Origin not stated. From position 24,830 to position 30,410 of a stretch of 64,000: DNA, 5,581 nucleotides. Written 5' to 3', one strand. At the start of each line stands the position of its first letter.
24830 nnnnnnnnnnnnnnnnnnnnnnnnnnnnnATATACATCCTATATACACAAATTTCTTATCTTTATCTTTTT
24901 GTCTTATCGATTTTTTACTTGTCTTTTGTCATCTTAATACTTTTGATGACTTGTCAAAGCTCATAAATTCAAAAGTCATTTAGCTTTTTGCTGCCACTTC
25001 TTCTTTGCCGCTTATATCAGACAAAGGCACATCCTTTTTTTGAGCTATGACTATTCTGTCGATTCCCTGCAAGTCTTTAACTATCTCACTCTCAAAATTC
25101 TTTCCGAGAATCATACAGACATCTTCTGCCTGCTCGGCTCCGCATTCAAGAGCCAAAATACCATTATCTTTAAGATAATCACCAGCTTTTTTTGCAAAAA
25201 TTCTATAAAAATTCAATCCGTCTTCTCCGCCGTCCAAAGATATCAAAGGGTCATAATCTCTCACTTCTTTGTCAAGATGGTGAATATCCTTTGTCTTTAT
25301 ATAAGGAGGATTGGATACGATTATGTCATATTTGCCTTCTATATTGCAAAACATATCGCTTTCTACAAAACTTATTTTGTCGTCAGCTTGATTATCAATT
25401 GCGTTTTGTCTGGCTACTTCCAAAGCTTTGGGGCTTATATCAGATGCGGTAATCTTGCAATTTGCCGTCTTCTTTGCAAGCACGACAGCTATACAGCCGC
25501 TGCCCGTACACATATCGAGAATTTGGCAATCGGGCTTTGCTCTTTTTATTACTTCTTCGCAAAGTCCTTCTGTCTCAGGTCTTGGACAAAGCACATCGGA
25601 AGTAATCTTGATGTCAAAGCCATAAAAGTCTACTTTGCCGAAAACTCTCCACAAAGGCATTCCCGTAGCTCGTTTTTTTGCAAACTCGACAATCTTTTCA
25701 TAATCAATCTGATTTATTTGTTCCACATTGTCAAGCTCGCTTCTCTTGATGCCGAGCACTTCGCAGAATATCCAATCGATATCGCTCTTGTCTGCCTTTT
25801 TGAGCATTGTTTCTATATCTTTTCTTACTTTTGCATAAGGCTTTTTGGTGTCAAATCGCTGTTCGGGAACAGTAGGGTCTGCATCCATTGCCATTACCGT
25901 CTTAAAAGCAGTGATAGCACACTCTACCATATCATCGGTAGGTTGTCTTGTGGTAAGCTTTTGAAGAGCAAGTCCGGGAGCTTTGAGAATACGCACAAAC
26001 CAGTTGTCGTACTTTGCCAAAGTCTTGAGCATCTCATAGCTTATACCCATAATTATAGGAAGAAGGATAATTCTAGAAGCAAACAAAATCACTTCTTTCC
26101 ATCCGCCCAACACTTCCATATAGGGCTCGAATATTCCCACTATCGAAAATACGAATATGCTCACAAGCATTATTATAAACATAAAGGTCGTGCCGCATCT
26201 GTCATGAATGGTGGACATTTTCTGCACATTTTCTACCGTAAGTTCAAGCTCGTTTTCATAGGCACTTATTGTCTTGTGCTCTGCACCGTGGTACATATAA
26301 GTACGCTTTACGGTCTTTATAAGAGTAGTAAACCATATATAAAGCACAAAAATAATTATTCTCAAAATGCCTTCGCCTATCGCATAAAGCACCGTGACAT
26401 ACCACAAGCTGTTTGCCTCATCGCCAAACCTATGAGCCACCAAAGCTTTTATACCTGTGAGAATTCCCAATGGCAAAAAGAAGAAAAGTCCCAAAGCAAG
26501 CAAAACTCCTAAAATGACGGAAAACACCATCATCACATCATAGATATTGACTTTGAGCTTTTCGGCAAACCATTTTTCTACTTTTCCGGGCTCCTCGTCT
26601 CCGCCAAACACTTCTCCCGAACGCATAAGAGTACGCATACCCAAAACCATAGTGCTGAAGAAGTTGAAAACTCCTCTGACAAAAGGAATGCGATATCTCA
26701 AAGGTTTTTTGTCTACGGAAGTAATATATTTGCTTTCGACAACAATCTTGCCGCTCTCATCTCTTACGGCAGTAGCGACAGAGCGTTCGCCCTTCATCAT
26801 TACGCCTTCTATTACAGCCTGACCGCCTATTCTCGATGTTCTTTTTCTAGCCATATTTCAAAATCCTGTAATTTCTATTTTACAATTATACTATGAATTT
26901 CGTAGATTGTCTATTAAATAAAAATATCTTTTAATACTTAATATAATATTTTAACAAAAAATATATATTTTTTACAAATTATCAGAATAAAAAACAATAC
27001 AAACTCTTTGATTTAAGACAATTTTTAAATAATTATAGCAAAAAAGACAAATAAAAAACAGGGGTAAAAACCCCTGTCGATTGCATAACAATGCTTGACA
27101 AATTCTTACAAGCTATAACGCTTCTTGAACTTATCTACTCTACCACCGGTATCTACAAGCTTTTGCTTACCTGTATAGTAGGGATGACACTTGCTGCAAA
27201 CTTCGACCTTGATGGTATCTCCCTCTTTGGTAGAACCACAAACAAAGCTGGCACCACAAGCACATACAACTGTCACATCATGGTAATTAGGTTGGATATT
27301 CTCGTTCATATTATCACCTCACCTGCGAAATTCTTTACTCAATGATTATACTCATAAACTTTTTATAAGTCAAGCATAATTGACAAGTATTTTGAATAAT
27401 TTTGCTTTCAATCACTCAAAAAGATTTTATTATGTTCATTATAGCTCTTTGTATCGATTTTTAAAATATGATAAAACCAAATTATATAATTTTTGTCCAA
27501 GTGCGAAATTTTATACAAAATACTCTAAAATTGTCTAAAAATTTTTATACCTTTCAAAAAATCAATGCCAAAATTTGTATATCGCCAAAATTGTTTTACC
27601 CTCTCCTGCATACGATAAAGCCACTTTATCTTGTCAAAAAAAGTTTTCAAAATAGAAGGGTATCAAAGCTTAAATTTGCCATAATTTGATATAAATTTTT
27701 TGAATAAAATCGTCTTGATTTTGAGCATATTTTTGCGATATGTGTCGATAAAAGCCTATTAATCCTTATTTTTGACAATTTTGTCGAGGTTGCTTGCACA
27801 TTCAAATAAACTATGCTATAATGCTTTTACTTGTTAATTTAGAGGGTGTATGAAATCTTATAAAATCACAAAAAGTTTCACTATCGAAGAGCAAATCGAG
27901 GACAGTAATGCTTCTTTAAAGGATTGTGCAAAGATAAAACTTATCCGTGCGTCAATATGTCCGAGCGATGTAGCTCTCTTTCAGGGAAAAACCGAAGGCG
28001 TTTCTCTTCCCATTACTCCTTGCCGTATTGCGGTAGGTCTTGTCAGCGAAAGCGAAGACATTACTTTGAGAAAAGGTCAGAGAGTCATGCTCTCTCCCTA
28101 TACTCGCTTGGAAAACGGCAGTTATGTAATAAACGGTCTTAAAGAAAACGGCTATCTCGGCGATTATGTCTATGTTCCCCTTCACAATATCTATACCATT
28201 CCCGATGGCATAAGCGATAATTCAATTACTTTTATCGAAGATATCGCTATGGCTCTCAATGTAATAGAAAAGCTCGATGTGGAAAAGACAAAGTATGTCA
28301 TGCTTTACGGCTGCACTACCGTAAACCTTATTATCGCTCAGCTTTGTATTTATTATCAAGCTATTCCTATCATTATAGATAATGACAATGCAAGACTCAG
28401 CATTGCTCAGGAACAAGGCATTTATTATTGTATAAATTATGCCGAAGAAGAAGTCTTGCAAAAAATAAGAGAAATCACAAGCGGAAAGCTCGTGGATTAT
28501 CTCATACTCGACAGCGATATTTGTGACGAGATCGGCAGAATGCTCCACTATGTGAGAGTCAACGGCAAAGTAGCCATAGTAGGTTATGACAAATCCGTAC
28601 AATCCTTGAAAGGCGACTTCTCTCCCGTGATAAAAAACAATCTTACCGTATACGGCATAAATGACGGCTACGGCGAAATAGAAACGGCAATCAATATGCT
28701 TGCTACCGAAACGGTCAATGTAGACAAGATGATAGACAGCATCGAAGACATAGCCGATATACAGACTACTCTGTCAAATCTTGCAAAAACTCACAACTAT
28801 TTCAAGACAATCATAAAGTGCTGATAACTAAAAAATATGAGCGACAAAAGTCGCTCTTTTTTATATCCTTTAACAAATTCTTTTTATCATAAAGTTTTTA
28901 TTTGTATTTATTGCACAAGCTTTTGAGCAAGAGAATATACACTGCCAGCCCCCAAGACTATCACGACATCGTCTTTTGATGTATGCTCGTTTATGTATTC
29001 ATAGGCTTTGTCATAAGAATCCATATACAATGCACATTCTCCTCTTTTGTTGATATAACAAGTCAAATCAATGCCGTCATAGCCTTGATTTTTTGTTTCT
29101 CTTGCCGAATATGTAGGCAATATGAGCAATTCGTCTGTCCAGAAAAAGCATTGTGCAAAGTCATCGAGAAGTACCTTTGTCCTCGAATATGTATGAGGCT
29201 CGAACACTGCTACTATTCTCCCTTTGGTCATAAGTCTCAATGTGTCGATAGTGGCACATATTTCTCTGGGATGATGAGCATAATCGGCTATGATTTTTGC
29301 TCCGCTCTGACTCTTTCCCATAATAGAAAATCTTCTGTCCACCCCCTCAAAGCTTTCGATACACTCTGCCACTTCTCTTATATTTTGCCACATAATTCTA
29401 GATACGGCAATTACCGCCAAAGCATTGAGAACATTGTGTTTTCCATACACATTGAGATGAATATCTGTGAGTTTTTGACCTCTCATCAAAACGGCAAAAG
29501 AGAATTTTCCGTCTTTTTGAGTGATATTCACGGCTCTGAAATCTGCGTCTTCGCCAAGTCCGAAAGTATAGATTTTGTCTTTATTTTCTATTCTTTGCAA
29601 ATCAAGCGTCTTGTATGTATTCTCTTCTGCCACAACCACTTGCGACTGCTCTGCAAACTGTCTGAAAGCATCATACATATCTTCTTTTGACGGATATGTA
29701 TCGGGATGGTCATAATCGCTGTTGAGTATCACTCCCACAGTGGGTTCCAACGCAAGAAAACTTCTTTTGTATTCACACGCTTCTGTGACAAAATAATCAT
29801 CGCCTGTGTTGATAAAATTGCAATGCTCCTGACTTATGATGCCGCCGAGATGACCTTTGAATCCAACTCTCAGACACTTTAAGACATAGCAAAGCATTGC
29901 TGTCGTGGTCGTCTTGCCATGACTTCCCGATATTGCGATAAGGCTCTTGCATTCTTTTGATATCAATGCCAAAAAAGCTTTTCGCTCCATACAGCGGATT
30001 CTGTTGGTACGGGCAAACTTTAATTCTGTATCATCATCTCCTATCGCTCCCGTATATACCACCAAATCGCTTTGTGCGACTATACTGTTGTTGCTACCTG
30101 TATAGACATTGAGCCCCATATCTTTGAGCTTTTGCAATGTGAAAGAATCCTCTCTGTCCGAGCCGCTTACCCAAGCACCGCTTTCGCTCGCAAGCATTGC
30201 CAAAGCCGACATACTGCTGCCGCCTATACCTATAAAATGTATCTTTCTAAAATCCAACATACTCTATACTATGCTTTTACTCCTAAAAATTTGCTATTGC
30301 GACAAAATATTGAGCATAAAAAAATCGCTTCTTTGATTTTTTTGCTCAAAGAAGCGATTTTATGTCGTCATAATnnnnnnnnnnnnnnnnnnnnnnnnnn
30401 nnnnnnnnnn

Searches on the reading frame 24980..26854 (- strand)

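Call 15: search_protein_families(library=pfam, proteins=[window:24980-26854:-], max_evalue=0.00001)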
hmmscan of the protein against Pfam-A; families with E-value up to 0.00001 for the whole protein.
window:24980-26854:- (624 aa): 9 families
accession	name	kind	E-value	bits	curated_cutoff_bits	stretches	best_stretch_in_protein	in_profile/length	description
PF07136.16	DUF1385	-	5.2e-79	265.2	22.1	1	56-321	1-225/227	Protein of unknown function (DUF1385)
PF05175.20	MTS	-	1.4e-17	64.3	23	1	441-524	31-114/170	Methyltransferase small domain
PF06325.19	PrmA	-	1.3e-10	41.7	22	1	433-515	152-233/296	Ribosomal protein L11 methyltransferase (PrmA)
PF13649.12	Methyltransf_25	-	2.9e-10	41.1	27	1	445-531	1-89/97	Methyltransferase domain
PF13847.12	Methyltransf_31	-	3e-10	40.4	27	1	440-516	2-82/145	Methyltransferase domain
PF07669.17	Eco57I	-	5.6e-09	36.7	25.3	1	461-568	17-131/171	Eco57I restriction-modification methylase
PF02475.24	TRM5-TYW2_MTfase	-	9.7e-08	32.6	28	1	434-533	29-129/164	TRM5/TYW2 methyltransferase domain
PF01170.24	UPF0020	-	2.3e-07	31.1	22.3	1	461-520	72-133/197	RMKL-like, methyltransferase domain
PF08242.18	Methyltransf_12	-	4.4e-06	27.8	30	0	446-515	1-72/98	Methyltransferase domain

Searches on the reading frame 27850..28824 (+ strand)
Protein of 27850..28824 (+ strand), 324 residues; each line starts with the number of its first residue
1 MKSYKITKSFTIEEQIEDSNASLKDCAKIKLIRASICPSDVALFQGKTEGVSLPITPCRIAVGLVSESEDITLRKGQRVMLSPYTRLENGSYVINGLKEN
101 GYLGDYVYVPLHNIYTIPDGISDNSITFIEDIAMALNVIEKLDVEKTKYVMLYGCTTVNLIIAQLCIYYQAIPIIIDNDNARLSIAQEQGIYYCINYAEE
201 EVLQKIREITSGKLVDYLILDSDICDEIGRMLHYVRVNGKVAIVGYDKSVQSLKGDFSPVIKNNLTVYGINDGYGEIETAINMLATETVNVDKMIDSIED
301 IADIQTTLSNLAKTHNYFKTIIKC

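Call 16: search_protein_families(library=pfam, proteins=[window:27850-28824:+], max_evalue=0.00001)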
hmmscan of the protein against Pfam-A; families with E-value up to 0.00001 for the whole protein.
window:27850-28824:+ (324 aa): 2 families
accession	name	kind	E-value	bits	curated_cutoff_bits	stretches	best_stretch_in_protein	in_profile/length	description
PF00107.32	ADH_zinc_N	-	1.1e-11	45.2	31.8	1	160-285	4-128/129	Zinc-binding dehydrogenase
PF08240.17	ADH_N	-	2.2e-09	37.9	23.5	1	27-119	5-104/104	Alcohol dehydrogenase GroES-like domain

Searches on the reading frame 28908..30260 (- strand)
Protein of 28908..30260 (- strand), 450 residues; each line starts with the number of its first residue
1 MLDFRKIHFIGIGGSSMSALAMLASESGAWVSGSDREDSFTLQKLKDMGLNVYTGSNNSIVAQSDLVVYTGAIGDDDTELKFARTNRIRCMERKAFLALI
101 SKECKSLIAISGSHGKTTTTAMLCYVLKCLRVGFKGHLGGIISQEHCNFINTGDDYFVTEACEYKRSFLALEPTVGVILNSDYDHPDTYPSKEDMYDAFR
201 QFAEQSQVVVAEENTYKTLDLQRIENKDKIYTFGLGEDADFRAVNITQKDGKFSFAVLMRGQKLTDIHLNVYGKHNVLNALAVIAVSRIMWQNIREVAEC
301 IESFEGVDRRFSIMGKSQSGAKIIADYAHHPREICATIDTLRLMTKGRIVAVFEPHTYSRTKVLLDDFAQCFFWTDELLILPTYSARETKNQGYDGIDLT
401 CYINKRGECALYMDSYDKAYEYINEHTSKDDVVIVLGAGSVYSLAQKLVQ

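Call 16: search_protein_families(library=pfam, proteins=[window:28908-30260:-], max_evalue=0.00001)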
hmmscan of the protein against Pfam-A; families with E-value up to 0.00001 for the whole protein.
window:28908-30260:- (450 aa): 3 families
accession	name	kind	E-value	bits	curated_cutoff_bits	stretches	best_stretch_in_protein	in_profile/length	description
PF08245.18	Mur_ligase_M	-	1.2e-22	81.3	24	1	110-286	1-199/200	Mur ligase middle domain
PF01225.30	Mur_ligase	-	2.3e-17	63.6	21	1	6-102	1-92/95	Mur ligase family, catalytic domain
PF02875.26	Mur_ligase_C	-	9.5e-16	59.2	28.4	1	309-439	1-127/127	Mur ligase, glutamate ligase domain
